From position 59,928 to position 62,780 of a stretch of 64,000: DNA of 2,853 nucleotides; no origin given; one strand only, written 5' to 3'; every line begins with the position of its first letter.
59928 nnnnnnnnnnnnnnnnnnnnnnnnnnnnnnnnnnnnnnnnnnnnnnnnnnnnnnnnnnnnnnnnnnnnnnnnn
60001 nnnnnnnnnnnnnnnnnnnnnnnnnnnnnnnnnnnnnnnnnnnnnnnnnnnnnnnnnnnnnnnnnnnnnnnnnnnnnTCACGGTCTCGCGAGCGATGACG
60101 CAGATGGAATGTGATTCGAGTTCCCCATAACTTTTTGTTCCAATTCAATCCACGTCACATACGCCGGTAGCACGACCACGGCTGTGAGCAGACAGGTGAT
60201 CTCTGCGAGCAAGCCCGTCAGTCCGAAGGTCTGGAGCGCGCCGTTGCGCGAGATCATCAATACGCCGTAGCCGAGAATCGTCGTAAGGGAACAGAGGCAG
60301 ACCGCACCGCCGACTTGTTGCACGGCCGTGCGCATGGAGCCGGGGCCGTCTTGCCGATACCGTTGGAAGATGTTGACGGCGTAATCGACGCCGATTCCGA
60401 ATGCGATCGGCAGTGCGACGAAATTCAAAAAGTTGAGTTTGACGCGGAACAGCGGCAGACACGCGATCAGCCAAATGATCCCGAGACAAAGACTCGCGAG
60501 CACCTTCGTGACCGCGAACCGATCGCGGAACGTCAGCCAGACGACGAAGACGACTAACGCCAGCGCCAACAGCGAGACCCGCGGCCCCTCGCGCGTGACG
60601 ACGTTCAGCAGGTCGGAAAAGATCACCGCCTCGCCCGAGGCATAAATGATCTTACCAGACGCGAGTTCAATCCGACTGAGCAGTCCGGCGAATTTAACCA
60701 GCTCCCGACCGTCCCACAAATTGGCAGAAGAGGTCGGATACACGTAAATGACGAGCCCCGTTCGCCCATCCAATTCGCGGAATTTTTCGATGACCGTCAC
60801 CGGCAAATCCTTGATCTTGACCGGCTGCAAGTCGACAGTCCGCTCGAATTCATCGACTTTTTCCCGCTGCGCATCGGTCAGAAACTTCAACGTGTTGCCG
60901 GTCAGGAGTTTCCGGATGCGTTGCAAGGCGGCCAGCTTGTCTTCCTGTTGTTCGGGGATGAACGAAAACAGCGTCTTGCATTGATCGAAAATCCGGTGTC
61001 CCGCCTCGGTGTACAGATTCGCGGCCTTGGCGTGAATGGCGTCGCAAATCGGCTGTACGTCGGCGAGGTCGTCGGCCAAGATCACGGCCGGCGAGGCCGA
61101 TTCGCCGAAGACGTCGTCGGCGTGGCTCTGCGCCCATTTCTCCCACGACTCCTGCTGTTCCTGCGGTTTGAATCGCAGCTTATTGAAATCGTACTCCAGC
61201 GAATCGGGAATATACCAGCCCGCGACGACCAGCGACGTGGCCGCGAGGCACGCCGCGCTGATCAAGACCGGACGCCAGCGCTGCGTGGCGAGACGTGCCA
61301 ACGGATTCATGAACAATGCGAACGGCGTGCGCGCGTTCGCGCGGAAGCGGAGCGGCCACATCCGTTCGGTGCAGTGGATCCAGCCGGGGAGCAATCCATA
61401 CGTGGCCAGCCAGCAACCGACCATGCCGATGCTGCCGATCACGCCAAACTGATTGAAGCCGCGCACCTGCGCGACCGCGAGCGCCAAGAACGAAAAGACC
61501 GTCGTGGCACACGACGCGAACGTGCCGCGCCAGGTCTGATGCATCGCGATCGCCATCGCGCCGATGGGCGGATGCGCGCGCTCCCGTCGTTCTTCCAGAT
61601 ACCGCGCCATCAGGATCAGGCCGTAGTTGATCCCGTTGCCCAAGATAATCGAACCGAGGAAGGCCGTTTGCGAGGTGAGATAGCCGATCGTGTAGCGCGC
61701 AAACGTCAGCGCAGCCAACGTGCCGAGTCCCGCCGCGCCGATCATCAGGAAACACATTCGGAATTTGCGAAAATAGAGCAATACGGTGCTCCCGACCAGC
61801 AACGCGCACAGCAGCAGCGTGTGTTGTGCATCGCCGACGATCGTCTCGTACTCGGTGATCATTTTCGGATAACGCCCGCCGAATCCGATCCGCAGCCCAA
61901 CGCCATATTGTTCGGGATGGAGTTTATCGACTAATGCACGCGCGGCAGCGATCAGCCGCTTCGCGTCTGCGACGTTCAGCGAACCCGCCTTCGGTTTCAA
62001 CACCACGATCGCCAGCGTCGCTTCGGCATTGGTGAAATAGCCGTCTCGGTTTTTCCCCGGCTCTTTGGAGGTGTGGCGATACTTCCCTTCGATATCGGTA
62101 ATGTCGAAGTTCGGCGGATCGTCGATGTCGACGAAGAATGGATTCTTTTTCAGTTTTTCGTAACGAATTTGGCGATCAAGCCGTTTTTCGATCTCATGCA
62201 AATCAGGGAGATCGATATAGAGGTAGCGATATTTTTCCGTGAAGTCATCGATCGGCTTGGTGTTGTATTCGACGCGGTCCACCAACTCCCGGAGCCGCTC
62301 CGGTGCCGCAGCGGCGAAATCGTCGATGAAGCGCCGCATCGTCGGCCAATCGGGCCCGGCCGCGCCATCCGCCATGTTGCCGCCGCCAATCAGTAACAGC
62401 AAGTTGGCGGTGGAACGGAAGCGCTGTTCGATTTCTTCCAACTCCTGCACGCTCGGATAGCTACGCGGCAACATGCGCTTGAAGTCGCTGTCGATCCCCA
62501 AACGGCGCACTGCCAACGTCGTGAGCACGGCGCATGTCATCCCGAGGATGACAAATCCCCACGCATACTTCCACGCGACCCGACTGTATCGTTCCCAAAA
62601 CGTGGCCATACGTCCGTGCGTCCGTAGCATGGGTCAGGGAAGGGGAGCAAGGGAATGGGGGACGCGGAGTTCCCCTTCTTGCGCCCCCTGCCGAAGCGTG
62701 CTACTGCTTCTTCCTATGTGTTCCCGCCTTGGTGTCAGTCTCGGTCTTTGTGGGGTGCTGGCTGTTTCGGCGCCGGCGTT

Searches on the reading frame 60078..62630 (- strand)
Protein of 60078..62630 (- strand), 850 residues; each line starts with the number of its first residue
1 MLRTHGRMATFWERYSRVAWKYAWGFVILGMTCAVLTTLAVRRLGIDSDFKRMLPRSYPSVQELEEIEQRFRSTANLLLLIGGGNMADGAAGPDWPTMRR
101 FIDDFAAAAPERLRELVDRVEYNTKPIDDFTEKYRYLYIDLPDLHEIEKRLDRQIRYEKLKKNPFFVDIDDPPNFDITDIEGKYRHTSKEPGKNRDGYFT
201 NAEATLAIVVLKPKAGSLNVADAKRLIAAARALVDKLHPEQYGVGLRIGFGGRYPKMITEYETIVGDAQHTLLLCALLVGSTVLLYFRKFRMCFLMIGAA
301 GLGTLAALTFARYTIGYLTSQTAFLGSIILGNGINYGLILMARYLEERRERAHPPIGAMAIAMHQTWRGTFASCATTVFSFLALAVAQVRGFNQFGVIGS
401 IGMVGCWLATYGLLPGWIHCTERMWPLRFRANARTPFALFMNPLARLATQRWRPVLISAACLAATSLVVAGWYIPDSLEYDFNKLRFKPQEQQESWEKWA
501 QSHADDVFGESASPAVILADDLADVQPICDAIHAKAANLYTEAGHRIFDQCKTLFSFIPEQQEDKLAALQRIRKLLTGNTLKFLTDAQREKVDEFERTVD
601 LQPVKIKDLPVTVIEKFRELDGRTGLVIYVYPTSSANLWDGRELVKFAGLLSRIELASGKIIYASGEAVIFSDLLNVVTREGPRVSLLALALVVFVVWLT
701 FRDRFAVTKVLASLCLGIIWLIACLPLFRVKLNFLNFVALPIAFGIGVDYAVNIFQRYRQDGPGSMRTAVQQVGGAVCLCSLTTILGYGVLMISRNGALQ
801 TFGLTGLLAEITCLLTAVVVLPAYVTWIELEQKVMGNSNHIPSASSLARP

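Call 41: find_encoding_contigs(protein=window:60078-62630:-, flank=3000, max_places=10)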
Protein window:60078-62630:- (850 aa): no gene with exactly this product is on record in the collection.

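Call 76: search_protein_families(library=pfam, proteins=[window:60078-62630:-], max_evalue=0.00001)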
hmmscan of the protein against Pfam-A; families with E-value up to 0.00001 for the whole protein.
window:60078-62630:- (850 aa): 2 families
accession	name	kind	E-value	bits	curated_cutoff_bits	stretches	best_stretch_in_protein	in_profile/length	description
PF03176.21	MMPL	-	2.9e-29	102.5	20.5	2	215-426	95-308/333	MMPL family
PF02355.23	SecD_SecF_C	-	3.8e-08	33.4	20.5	0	687-771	38-121/189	Protein export membrane protein SecD/SecF, C-terminal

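Call 82: find_encoding_contigs(protein=window:60078-62609:-, flank=1500, max_places=10)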
Protein window:60078-62609:- (843 aa): no gene with exactly this product is on record in the collection.
